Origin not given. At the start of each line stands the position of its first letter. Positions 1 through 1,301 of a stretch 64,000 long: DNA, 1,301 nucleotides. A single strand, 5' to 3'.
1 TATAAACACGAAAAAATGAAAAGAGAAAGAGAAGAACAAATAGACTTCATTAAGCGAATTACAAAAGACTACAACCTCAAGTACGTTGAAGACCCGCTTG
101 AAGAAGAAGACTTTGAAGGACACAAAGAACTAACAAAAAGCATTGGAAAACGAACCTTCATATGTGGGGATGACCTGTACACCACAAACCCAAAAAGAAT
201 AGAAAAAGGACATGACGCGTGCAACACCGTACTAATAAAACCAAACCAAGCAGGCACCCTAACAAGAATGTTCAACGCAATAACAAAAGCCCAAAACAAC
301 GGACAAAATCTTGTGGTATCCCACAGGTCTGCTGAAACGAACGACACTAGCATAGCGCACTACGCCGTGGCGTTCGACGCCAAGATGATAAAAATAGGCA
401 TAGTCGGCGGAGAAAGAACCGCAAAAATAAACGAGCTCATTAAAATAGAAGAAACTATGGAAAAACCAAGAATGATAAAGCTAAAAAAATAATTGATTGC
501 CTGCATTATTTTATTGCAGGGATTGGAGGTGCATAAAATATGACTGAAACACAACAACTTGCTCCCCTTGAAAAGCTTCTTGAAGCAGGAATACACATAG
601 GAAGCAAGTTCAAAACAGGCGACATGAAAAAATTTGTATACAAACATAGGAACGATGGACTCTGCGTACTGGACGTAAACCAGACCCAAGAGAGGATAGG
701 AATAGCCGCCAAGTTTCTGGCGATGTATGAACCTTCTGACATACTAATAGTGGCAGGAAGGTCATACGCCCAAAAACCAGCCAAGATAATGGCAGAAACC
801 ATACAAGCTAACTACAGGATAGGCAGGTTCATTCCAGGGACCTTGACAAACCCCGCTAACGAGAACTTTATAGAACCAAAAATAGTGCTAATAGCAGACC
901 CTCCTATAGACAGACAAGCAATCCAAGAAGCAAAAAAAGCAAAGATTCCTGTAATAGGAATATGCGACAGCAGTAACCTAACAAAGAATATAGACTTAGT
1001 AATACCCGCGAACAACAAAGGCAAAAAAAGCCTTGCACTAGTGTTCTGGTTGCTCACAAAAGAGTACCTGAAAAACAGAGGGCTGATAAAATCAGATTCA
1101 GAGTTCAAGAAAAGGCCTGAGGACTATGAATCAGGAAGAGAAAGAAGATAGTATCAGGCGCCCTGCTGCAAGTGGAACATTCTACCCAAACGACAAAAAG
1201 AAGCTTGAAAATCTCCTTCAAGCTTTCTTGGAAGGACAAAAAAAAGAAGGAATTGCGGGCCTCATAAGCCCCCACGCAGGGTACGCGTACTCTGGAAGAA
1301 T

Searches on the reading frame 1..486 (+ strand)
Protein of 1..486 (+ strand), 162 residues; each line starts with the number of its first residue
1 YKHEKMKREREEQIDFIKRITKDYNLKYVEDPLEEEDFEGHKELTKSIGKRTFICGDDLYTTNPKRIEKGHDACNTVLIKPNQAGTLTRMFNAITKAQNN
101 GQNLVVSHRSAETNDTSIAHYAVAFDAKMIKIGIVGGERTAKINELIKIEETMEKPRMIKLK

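Call 11: search_protein_families(library=pfam, proteins=[window:1-486:+], max_evalue=1)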
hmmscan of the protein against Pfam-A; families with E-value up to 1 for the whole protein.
window:1-486:+ (162 aa): 6 families
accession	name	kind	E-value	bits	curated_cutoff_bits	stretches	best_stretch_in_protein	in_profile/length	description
PF00113.28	Enolase_C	-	7.4e-40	137.5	21.5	1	8-154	133-282/296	Enolase, C-terminal TIM barrel domain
PF13378.12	MR_MLE_C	-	2.7e-07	31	29.4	1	10-108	57-154/219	Enolase C-terminal domain-like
PF07476.17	MAAL_C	-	0.011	15.4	27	1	29-128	110-219/249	Methylaspartate ammonia-lyase C-terminus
PF19977.5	xRRM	-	0.037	14.7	23.7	1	68-116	50-96/120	xRRM domain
PF03446.21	NAD_binding_2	-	0.076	13.5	21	1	63-146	48-131/161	NAD binding domain of 6-phosphogluconate dehydrogenase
PF01467.32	CTP_transf_like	-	0.12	13.1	21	1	9-73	41-104/133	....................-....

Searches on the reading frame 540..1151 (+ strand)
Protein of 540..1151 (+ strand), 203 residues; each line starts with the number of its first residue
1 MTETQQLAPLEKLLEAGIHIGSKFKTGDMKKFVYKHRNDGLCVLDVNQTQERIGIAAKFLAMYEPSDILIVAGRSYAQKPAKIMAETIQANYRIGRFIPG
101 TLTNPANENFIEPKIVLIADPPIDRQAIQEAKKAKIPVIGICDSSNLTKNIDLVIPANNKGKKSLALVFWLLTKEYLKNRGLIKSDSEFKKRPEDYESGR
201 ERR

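Call 80: search_protein_families(library=pfam, proteins=[window:540-1151:+], max_evalue=0.00001)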
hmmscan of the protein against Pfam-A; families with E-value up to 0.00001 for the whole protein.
window:540-1151:+ (203 aa): 1 family
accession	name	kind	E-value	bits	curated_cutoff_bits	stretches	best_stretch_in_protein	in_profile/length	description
PF00318.25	Ribosomal_S2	-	2e-27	96.3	26.1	2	112-174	149-211/216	Ribosomal protein S2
